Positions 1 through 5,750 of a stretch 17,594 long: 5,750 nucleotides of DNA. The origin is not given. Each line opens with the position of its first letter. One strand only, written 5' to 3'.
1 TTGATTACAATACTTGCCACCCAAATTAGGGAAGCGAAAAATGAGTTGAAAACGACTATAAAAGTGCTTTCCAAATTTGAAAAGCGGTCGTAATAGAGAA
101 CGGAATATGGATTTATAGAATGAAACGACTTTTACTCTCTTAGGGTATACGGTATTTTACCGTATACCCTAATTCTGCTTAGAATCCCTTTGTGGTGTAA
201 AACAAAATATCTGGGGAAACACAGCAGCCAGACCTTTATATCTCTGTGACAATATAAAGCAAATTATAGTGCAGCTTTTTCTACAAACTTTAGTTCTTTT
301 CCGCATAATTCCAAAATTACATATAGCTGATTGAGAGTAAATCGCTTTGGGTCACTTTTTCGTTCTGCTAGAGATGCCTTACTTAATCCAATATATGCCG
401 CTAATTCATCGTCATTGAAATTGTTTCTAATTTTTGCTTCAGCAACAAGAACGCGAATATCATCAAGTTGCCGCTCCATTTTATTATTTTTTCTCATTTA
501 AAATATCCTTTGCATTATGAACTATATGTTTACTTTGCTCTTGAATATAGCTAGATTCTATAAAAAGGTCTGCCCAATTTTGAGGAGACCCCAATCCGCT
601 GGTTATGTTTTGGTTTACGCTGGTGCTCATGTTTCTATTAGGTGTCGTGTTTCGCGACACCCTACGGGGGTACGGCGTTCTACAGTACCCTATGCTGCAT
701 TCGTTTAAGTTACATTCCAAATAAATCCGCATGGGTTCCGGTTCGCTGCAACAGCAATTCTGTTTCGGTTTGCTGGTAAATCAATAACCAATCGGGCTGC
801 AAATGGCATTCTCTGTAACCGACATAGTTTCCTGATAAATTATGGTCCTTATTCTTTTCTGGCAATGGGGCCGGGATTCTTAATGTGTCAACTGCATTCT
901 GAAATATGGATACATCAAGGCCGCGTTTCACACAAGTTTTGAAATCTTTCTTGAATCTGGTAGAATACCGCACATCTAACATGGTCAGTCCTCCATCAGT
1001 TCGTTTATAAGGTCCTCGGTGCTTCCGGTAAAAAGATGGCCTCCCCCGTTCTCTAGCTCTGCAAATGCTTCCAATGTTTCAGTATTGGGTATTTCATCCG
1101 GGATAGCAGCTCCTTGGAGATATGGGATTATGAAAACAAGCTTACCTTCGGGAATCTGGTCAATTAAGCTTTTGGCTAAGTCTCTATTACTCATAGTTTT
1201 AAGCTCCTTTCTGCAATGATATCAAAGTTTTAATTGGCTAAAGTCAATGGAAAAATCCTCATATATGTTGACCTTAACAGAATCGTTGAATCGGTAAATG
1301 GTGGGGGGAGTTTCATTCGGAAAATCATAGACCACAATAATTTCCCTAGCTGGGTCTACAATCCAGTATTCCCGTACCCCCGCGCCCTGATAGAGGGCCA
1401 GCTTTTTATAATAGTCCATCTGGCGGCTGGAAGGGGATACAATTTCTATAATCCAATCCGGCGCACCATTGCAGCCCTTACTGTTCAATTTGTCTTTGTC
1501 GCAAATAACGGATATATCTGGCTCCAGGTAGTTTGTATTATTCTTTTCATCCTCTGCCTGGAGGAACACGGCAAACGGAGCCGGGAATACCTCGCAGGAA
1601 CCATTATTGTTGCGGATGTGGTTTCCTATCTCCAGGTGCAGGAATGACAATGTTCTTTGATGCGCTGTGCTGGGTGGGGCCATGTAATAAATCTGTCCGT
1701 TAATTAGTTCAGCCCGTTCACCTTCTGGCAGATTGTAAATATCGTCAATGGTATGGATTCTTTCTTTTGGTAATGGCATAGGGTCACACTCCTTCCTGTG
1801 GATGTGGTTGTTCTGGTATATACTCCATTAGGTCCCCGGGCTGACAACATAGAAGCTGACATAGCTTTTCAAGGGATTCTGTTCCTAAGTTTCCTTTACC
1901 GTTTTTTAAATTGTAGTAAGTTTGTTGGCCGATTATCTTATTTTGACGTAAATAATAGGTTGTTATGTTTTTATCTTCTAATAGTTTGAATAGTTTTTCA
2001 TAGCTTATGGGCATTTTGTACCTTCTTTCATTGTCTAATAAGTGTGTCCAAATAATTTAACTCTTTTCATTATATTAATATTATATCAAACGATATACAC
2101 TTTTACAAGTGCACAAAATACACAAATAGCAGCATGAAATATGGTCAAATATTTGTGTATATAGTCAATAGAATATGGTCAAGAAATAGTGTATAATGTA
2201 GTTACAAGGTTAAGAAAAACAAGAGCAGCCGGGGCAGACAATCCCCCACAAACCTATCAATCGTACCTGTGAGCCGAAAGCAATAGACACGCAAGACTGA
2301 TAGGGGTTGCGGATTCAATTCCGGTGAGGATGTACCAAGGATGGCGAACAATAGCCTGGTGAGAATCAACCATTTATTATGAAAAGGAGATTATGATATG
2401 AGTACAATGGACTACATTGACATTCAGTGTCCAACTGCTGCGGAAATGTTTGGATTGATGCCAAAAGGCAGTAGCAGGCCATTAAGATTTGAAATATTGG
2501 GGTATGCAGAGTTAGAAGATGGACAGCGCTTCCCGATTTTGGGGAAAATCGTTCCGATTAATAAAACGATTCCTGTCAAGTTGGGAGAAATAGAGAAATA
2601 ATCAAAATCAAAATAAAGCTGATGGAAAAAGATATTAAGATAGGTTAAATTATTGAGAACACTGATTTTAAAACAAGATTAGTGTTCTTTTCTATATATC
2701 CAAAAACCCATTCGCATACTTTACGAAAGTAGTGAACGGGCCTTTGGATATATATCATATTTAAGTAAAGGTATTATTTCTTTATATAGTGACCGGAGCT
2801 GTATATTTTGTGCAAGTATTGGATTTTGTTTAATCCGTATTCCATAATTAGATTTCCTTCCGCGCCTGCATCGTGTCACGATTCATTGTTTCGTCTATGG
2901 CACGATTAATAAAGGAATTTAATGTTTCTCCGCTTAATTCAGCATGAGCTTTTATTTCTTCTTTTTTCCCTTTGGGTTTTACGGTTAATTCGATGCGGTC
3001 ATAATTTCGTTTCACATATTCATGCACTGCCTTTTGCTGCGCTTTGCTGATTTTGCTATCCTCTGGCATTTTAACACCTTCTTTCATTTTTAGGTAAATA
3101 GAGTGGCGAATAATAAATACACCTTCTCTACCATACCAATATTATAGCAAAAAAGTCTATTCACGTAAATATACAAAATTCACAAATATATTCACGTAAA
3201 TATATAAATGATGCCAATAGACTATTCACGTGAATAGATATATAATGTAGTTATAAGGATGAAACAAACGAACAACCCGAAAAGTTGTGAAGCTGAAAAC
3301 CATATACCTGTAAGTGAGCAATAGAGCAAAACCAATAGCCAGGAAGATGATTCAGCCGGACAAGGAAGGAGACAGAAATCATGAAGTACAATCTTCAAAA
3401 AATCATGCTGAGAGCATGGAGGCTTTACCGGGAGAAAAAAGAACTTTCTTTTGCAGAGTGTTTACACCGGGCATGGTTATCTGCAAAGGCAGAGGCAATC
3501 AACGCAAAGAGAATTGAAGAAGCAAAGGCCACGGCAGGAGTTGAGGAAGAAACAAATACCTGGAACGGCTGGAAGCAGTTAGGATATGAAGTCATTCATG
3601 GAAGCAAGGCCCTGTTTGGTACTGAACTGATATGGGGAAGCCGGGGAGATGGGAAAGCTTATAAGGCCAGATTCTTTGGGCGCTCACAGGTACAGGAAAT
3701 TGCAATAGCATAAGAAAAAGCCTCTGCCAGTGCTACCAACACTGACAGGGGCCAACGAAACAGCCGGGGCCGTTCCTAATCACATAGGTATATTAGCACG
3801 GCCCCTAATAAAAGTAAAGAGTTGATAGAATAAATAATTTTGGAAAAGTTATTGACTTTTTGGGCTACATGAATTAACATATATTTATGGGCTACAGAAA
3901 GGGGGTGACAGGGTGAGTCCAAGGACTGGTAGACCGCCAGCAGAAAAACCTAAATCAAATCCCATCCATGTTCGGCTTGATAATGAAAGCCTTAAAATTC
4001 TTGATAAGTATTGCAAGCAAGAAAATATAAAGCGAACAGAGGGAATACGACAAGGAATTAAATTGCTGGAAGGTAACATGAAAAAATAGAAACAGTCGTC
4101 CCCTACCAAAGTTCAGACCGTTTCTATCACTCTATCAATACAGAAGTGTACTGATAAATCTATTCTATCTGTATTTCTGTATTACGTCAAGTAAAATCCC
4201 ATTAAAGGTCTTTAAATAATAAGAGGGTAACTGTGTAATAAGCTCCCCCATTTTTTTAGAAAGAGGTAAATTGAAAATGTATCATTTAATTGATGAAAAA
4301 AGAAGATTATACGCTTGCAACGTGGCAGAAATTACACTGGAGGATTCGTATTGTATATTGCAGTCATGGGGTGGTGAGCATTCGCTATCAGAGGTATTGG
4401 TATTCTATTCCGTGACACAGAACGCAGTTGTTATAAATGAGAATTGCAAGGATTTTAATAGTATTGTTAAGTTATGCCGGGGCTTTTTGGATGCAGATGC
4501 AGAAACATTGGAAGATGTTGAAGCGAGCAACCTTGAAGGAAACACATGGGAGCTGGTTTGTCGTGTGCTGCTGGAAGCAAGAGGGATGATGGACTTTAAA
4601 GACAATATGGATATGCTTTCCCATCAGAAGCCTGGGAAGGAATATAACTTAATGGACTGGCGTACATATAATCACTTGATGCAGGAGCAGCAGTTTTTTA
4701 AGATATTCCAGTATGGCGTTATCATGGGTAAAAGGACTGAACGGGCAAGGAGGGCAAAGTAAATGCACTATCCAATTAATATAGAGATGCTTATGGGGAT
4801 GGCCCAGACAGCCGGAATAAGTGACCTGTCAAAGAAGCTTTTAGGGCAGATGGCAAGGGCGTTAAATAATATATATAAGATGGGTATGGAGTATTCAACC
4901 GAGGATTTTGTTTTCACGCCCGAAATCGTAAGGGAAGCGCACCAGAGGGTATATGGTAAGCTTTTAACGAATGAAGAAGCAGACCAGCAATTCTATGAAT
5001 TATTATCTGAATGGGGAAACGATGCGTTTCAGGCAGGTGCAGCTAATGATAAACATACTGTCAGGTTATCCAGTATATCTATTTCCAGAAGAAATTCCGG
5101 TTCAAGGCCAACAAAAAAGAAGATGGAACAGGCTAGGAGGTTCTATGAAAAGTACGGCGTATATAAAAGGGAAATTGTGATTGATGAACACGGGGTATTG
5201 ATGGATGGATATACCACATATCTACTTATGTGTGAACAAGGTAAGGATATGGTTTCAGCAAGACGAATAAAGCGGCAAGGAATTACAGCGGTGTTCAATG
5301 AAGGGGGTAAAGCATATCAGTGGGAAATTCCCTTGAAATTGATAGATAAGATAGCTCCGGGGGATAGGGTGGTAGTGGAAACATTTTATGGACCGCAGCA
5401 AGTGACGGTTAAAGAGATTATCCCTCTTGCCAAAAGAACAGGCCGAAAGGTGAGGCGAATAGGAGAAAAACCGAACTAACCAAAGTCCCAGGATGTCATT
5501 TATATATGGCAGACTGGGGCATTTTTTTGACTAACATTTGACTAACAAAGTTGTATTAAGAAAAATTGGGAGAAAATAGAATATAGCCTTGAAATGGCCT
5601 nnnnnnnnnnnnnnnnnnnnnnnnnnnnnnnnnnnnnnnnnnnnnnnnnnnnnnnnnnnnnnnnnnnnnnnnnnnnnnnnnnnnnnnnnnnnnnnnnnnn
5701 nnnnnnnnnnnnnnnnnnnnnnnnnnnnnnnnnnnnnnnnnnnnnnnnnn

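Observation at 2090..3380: Two regulator-plus-cargo cassettes share a paralogous promoter-leader but carry different operators and cargo genes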

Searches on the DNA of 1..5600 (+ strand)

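Call 16: search_dna_similar(query=window:1-5600:+, collection=plasmids, mode=near, max_rows=15)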
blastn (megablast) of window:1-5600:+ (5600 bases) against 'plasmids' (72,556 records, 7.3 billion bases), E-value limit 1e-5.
No match.

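Call 17: search_dna_similar(query=window:1-5600:+, collection=phages, mode=near, max_rows=15)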
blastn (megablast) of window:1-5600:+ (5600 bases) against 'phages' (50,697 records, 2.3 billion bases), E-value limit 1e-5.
No match.

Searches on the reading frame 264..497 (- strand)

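Call 8: search_protein_families(library=ncbifam, max_evalue=0.01, proteins=[window:264-497:-])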
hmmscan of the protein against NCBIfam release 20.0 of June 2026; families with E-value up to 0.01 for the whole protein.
window:264-497:- (77 aa): 1 family
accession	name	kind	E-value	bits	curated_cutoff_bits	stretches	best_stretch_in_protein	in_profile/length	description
NF007271.0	PRK09726.1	equivalog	0.0013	18.6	79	1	22-64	21-63/88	type II toxin-antitoxin system antitoxin HipB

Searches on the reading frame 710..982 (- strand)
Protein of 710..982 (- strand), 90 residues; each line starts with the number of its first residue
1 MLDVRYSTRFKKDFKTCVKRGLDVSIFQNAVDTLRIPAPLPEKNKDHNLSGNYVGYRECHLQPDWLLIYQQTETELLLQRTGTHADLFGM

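Call 7: search_protein_families(library=pfam, max_evalue=0.01, proteins=[window:710-982:-])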
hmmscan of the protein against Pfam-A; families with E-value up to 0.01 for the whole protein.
window:710-982:- (90 aa): 2 families
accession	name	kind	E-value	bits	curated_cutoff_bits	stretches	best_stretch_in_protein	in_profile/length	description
PF15738.11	YafQ_toxin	-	5.5e-32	110.3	30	1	3-89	2-88/88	Bacterial toxin of type II toxin-antitoxin system, YafQ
PF05016.21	ParE_toxin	-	0.00017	22.5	23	1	4-86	1-87/89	ParE toxin of type II toxin-antitoxin system, parDE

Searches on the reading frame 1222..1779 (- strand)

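Call 7: search_protein_families(library=pfam, max_evalue=0.01, proteins=[window:1222-1779:-])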
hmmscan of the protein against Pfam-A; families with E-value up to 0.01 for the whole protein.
window:1222-1779:- (185 aa): 1 family
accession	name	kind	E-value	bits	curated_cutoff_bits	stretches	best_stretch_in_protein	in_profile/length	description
PF05685.18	Uma2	-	2.9e-32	112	27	1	14-177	4-168/172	Putative restriction endonuclease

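Call 8: search_protein_families(library=ncbifam, max_evalue=0.01, proteins=[window:1222-1779:-])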
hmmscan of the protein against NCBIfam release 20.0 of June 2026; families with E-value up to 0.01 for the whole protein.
window:1222-1779:- (185 aa): 0 families

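Call 70: search_protein_families(library=phrogs, max_evalue=0.001, proteins=[window:1222-1779:-])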
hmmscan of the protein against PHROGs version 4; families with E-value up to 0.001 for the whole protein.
window:1222-1779:- (185 aa): 1 family
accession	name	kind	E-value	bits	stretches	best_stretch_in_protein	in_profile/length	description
phrog_16228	-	unknown function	1.4e-62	211.6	1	1-182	1-183/187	-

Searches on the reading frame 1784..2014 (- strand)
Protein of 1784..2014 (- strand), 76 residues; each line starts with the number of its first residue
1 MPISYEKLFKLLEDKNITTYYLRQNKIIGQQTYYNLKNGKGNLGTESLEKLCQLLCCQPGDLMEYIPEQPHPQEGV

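Call 7: search_protein_families(library=pfam, max_evalue=0.01, proteins=[window:1784-2014:-])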
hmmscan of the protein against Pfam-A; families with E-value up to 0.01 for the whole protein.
window:1784-2014:- (76 aa): 2 families
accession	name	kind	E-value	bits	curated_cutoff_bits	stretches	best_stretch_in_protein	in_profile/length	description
PF13443.12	HTH_26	-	3.8e-14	53.1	22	1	7-68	1-63/63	Cro/C1-type HTH DNA-binding domain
PF01381.28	HTH_3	-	0.007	16.8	23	0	28-55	21-48/55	Helix-turn-helix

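Call 8: search_protein_families(library=ncbifam, max_evalue=0.01, proteins=[window:1784-2014:-])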
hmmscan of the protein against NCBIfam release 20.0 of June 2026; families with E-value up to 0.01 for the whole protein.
window:1784-2014:- (76 aa): 1 family
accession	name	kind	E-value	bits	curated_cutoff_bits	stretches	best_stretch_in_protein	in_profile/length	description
NF000090.1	trans_reg_VanU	equivalog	1.2e-08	35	150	1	1-71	1-70/75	glycopeptide resistance transcriptional regulator VanU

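Call 70: search_protein_families(library=phrogs, max_evalue=0.001, proteins=[window:1784-2014:-])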
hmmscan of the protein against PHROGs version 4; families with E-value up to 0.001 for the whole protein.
window:1784-2014:- (76 aa): 1 family
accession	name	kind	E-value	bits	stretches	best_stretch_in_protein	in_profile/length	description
phrog_3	-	transcription regulation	5e-07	30.8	1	2-72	87-157/430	transcriptional repressor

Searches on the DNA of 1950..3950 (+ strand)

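Call 10: search_rna_families(source=window, start=1950, end=3950, threshold=evalue, max_evalue=10)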
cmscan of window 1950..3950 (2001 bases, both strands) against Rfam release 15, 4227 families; matches with E-value up to 10: 10.
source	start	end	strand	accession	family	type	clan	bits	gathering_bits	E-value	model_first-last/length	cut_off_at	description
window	2645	2755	-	RF02384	FasX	Gene; sRNA;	-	21.1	100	1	1-205/205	no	FasX small RNA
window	3178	3246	-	RF04176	mir-3149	Gene; miRNA;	-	20.6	100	1.1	1-83/83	no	mir-3149 microRNA precursor family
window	2085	2161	+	RF02844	RefA9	Gene; antisense;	-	19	49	8.8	1-64/64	no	Enterococcus sRNA A9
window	3156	3205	-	RF04217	mir-297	Gene; miRNA;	-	18.6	90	6.1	1-71/71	no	mir-297 microRNA precursor family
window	2645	2764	+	RF01459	rliE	Gene; sRNA;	-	18.4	90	4.9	78-199/222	no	Listeria sRNA rliE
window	3440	3454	+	RF00489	ctRNA_p42d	Gene; antisense;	-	16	50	6.1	1-46/46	no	ctRNA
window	3375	3426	-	RF02716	sno_ncR3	Gene; snRNA; snoRNA; CD-box;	-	15.5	88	6.5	1-75/75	no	Small nucleolar RNA ncR3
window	2242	2317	+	RF00657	mir-184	Gene; miRNA;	-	15.2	54.1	5.9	1-86/86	no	mir-184 microRNA precursor family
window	3685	3772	+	RF02510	PYLIS_3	Cis-reg;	-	13.7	38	9.1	1-100/100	no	Pyrrolysine insertion sequence mttB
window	3183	3242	-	RF04207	MIR5048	Gene; miRNA;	-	13.2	160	3.3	1-356/356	no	MIR5048 microRNA precursor family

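Call 34: search_rna_families(sources=[L047, L078, L070, L064, L075, L085, L110, L123, L100, L131, L132, L018, L111, L109, L124, L105, L088, L065, L081, L101], threshold=gathering)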
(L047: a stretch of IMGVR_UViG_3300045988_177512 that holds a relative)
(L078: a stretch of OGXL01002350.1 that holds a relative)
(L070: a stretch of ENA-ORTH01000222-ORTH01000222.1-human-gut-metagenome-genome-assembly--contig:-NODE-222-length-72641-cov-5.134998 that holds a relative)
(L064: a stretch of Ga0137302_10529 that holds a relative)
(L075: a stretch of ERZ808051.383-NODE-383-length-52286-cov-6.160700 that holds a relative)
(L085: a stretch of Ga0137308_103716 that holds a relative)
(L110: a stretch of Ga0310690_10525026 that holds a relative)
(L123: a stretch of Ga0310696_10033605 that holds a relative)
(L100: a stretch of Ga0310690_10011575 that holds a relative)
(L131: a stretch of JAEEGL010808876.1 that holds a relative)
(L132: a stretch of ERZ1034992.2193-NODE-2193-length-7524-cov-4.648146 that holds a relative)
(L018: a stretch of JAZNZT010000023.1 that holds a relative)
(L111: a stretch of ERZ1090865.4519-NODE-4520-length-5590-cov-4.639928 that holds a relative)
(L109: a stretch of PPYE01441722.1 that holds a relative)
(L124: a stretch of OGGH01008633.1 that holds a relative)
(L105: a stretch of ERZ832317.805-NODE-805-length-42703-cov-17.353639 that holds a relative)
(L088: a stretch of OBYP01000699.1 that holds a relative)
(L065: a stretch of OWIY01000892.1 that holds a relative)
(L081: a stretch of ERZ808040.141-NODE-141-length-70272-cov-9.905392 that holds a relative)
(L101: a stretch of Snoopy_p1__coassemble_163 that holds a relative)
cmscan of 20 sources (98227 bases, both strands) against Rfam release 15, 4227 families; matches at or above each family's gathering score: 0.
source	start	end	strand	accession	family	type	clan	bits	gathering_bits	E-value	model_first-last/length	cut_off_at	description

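Call 90: search_rna_families(source=L089, start=2650, end=2900, threshold=evalue, max_evalue=10)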
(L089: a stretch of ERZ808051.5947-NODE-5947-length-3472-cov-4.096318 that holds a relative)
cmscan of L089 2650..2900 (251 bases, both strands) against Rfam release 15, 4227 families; matches with E-value up to 10: 10.
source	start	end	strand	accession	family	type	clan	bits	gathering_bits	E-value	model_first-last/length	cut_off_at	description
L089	2653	2720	+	RF03244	mir-4798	Gene; miRNA;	-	33.2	75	2.4e-05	1-75/75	no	mir-4798 microRNA precursor family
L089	2660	2713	+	RF03999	mir-7883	Gene; miRNA;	-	30.9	50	0.00025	1-57/57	no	mir-7883 microRNA precursor family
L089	2660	2713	-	RF03999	mir-7883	Gene; miRNA;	-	30.6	50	0.00031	1-57/57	no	mir-7883 microRNA precursor family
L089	2660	2713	+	RF04154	mir-1277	Gene; miRNA;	-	21.7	81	0.087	12-65/78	no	mir-1277 microRNA precursor family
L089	2659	2713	-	RF04154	mir-1277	Gene; miRNA;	-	19.9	81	0.25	12-66/78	no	mir-1277 microRNA precursor family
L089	2651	2722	-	RF03747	mir-4536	Gene; miRNA;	-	14.4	76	6.6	1-88/88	no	mir-4536 microRNA precursor family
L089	2661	2713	-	RF04217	mir-297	Gene; miRNA;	-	14.4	90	8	1-71/71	no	mir-297 microRNA precursor family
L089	2658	2715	-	RF04241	mir-5014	Gene; miRNA;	-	13.7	101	4.5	1-123/123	no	mir-5014 microRNA precursor family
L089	2650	2777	-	RF04127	MIR8007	Gene; miRNA;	-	12.5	195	4.6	1-164/226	3'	MIR8007 microRNA precursor family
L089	2812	2900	+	RF01715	Pedo-repair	Cis-reg;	-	10.4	150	5.1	1-90/211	3'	Pedo-repair RNA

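Call 91: search_rna_families(source=L047, start=3780, end=4010, threshold=evalue, max_evalue=10)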
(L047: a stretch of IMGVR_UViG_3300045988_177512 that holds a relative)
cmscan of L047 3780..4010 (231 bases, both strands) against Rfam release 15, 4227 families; matches with E-value up to 10: 2.
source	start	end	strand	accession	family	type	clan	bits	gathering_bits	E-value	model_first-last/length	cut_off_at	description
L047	3899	3996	+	RF02191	TCL6_1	Gene; lncRNA;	-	15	60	0.36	1-113/113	no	T-cell leukemia/lymphoma 6 conserved region 1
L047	3840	3866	+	RF03036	osmY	Gene; sRNA;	-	10.3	46.9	7.4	1-72/72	no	osmY RNA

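Call 94: search_with_rna_model(model_id=R1, sources=[L208, L209], max_evalue=0.1)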
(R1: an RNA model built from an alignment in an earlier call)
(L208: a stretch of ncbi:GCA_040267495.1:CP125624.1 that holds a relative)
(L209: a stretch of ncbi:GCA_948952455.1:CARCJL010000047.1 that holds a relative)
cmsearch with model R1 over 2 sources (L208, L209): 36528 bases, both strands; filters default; matches with E-value up to 0.1: 0.
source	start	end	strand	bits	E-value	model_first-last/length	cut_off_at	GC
